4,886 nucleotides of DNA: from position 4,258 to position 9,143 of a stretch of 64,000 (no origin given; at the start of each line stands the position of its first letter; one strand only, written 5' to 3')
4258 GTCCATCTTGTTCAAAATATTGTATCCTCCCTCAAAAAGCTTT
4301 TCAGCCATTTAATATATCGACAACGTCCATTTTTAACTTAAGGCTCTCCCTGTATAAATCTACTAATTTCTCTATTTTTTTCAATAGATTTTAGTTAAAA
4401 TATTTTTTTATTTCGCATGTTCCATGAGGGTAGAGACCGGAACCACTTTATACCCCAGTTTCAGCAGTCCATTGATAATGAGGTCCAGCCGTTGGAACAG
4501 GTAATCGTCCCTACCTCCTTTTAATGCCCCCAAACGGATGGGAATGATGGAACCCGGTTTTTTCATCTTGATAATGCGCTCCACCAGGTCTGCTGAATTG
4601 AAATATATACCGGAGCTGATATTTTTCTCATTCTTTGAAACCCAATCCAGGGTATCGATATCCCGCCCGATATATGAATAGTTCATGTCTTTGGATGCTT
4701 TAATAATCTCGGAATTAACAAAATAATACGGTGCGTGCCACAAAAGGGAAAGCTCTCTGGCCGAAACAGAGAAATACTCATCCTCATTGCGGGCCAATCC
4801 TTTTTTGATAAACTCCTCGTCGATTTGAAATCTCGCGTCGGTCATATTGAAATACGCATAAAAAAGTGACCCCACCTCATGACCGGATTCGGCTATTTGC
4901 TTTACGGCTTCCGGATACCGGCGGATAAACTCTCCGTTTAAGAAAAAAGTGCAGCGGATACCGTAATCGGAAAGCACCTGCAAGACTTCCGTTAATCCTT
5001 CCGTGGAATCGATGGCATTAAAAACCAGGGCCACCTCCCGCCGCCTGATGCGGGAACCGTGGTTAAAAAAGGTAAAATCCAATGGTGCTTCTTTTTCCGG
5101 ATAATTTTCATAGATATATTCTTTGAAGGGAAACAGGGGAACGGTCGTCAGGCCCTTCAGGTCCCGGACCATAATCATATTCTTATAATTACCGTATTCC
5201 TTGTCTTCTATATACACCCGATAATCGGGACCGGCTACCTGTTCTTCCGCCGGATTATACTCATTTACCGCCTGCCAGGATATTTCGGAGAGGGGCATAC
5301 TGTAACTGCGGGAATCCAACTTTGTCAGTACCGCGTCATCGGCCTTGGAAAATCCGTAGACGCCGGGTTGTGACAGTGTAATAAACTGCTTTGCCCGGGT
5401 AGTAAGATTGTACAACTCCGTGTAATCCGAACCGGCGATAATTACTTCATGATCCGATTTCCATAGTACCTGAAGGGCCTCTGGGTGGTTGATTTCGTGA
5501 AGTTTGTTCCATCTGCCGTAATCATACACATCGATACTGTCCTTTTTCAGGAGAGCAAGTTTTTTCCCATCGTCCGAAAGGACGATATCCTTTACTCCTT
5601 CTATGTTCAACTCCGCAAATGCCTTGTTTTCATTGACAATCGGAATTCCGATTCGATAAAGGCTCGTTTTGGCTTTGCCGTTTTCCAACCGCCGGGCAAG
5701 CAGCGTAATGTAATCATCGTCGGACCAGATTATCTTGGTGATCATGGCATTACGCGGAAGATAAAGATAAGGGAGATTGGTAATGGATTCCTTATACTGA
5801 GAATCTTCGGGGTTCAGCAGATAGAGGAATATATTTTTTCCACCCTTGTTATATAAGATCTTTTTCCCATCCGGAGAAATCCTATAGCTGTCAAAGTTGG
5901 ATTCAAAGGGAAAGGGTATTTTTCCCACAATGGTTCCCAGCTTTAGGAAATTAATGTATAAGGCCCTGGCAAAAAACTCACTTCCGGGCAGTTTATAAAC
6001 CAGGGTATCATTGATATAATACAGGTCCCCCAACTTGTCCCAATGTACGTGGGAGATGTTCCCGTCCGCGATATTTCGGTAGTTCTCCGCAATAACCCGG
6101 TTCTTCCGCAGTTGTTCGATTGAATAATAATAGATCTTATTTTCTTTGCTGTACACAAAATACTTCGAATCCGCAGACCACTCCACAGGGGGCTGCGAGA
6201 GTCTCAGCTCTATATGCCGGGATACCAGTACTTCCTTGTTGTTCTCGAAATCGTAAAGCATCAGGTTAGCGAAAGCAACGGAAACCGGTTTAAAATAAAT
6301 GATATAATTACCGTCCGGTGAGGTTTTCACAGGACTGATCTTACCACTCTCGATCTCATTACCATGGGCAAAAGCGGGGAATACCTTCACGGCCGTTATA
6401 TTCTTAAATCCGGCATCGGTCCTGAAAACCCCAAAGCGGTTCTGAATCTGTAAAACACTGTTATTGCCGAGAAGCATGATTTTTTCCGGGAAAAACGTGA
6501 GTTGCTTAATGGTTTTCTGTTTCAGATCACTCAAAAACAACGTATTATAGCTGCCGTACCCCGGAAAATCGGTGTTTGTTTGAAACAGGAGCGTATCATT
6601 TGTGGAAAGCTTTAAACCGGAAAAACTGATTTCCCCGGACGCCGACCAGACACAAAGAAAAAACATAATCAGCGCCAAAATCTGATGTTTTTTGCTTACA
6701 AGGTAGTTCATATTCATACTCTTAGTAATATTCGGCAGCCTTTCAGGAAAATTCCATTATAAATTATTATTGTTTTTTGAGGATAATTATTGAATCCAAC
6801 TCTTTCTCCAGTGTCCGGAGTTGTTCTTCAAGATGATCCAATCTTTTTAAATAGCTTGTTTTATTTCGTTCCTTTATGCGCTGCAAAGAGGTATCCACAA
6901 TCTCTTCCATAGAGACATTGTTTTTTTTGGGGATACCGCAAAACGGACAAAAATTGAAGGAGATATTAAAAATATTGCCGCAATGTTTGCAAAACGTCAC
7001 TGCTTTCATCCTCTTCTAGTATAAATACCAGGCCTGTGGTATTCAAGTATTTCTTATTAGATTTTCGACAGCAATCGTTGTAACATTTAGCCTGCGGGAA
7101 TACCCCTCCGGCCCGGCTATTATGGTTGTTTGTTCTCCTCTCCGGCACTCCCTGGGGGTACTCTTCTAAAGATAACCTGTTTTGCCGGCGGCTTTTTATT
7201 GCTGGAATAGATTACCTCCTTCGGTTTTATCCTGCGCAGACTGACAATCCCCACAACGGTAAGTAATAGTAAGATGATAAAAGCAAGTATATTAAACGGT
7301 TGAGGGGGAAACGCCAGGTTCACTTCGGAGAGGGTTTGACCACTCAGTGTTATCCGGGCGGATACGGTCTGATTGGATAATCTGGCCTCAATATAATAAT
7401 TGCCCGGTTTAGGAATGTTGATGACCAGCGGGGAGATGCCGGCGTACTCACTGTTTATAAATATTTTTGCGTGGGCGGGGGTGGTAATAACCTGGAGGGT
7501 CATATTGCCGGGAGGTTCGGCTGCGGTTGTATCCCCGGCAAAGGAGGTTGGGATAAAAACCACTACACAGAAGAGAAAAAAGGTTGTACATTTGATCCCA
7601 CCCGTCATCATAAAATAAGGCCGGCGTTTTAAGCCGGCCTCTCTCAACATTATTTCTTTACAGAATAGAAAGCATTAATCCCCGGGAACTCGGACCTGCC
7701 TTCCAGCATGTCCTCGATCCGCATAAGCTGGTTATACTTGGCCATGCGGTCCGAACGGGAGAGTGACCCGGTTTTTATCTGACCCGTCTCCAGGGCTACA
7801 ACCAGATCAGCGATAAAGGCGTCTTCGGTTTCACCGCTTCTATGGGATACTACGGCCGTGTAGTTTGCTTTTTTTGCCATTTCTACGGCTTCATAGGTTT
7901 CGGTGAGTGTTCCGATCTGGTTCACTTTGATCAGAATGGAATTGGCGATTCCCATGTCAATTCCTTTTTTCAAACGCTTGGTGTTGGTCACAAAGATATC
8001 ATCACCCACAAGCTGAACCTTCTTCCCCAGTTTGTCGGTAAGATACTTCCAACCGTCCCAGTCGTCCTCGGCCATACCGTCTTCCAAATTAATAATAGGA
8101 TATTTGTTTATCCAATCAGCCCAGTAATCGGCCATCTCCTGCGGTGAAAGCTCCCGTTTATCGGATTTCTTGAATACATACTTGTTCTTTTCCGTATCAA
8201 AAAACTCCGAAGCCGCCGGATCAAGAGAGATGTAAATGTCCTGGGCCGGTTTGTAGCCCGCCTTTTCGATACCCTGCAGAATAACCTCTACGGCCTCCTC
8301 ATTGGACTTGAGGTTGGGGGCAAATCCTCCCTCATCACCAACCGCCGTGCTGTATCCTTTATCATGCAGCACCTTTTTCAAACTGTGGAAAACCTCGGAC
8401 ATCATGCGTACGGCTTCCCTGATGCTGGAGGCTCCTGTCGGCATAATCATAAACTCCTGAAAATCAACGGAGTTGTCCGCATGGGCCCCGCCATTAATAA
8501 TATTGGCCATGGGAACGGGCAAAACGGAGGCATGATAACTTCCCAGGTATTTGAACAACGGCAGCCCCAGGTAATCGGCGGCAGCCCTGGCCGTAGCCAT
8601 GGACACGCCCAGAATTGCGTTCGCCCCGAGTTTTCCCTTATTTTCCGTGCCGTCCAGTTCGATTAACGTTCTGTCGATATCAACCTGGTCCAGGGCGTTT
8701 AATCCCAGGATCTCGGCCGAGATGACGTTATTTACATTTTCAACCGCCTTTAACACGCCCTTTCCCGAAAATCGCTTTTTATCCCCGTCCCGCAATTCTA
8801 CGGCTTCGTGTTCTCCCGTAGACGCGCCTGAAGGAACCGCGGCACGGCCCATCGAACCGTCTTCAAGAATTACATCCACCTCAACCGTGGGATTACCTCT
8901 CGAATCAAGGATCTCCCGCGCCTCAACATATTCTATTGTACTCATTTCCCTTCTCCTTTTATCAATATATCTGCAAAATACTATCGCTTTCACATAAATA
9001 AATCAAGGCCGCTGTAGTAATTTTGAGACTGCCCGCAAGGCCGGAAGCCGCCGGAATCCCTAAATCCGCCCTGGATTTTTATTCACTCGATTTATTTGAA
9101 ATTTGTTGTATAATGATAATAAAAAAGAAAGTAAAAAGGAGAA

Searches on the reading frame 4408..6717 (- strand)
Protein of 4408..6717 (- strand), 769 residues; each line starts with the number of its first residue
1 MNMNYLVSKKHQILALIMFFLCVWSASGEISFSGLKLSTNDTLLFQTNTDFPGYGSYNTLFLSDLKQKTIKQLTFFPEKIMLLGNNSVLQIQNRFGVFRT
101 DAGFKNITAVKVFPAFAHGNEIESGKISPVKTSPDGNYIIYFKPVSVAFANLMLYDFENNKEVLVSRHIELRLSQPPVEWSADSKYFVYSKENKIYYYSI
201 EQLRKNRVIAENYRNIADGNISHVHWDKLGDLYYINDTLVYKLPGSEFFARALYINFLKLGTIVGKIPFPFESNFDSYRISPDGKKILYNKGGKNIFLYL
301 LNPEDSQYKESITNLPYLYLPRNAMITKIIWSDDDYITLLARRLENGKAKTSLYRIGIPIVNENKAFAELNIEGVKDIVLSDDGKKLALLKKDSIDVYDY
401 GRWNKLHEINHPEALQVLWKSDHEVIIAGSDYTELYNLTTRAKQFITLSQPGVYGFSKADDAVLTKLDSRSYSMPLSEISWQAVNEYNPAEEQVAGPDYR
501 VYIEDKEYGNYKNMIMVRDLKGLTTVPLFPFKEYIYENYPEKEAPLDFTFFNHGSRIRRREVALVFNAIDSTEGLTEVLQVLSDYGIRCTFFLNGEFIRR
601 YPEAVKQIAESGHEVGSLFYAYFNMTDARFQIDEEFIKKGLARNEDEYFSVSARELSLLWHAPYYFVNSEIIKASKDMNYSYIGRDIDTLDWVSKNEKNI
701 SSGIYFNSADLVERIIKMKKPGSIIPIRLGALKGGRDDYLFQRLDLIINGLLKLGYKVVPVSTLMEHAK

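Call 69: search_protein_families(library=pfam, proteins=[window:4408-6717:-], max_evalue=0.00001)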
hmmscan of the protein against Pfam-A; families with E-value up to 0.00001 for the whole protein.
window:4408-6717:- (769 aa): 1 family
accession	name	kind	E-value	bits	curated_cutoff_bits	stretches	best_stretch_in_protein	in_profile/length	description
PF01522.26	Polysacc_deac_1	-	2.2e-15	57.2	23.1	1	559-682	6-123/124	Polysaccharide deacetylase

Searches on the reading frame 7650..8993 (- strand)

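Call 69: search_protein_families(library=pfam, proteins=[window:7650-8993:-], max_evalue=0.00001)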
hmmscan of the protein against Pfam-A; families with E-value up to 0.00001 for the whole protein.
window:7650-8993:- (447 aa): 2 families
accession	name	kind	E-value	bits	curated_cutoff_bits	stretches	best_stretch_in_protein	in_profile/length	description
PF00113.28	Enolase_C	-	2.4e-130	434.6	21.5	1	156-442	2-293/296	Enolase, C-terminal TIM barrel domain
PF03952.21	Enolase_N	-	1.8e-62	209.7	35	1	20-150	1-131/131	Enolase, N-terminal domain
